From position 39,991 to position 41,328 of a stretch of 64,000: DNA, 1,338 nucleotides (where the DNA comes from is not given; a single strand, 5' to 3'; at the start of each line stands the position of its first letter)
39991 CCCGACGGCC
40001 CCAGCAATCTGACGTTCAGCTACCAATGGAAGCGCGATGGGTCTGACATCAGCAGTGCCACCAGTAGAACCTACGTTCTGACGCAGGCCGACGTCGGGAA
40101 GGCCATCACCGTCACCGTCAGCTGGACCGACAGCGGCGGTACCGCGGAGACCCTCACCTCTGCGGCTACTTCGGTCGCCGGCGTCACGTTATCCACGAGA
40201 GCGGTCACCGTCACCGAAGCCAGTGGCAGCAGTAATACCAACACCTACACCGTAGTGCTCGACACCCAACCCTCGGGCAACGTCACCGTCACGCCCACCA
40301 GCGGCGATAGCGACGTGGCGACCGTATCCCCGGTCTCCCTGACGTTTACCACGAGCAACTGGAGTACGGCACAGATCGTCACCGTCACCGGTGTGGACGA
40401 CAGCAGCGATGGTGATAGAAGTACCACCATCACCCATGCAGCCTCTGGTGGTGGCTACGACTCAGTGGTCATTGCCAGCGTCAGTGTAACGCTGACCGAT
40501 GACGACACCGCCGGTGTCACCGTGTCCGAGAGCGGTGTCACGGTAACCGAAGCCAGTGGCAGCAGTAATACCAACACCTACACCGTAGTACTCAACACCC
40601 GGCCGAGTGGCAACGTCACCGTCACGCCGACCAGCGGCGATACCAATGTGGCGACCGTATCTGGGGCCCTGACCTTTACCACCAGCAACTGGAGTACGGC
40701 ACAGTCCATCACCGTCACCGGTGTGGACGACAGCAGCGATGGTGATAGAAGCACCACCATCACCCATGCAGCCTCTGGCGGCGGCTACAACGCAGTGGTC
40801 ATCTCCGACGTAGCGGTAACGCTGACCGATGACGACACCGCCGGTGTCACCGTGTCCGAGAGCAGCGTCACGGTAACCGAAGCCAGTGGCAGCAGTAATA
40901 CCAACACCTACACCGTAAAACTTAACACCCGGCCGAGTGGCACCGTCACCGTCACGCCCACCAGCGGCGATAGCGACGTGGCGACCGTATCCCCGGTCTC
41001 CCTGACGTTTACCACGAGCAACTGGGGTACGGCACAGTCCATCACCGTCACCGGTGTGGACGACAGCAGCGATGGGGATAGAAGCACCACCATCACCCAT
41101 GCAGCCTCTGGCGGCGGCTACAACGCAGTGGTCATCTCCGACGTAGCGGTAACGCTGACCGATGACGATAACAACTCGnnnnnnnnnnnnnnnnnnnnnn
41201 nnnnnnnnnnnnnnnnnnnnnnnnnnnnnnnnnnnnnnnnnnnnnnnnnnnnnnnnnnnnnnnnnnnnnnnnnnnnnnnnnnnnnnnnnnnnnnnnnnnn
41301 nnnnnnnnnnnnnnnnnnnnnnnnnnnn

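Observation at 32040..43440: Two repeat arrays encode the same 95-aa unit in different codon sets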

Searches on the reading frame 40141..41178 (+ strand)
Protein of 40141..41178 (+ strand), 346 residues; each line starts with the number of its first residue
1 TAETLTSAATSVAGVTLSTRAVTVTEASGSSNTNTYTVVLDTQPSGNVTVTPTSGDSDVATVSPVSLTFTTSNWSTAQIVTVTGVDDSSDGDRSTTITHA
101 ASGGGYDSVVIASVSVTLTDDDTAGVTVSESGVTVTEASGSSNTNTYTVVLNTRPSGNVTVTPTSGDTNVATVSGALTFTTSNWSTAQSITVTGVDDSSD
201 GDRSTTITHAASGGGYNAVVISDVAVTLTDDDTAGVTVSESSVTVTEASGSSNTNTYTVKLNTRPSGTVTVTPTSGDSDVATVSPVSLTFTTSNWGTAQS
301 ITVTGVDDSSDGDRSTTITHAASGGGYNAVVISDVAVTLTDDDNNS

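Call 11: search_protein_families(library=pfam, proteins=[window:40141-41178:+], max_evalue=0.01)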
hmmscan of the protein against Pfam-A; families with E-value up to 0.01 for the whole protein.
window:40141-41178:+ (346 aa): 1 family
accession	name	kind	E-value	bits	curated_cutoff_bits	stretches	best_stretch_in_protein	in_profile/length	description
PF09087.17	Cyc-maltodext_N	-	0.00038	21.2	25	0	123-164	27-71/88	Cyclomaltodextrinase, N-terminal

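Call 56: search_protein_families(library=ncbifam, proteins=[window:40141-41178:+], max_evalue=0.1)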
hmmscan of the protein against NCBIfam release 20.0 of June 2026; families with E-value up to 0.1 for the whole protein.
window:40141-41178:+ (346 aa): 5 families
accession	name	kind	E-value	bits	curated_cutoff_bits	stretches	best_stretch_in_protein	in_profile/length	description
TIGR03054.2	photo_alph_chp1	equivalog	0.0089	16.3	55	0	10-70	18-77/138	photosynthetic complex assembly protein PuhC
NF006249.0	PRK08387.1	equivalog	0.012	16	111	0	208-228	29-49/133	putative monovalent cation/H+ antiporter subunit B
NF042935.1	SCO6880_fam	subfamily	0.012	14.6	60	0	143-209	130-197/477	SCO6880 family protein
NF053643.1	Ddl_archaea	equivalog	0.062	12.3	500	0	252-276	259-283/367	putative pseudomurein biosynthesis ATP-grasp protein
TIGR03067.1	Planc_TIGR03067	domain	0.066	13.5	40.15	0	227-266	24-63/107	TIGR03067 domain-containing protein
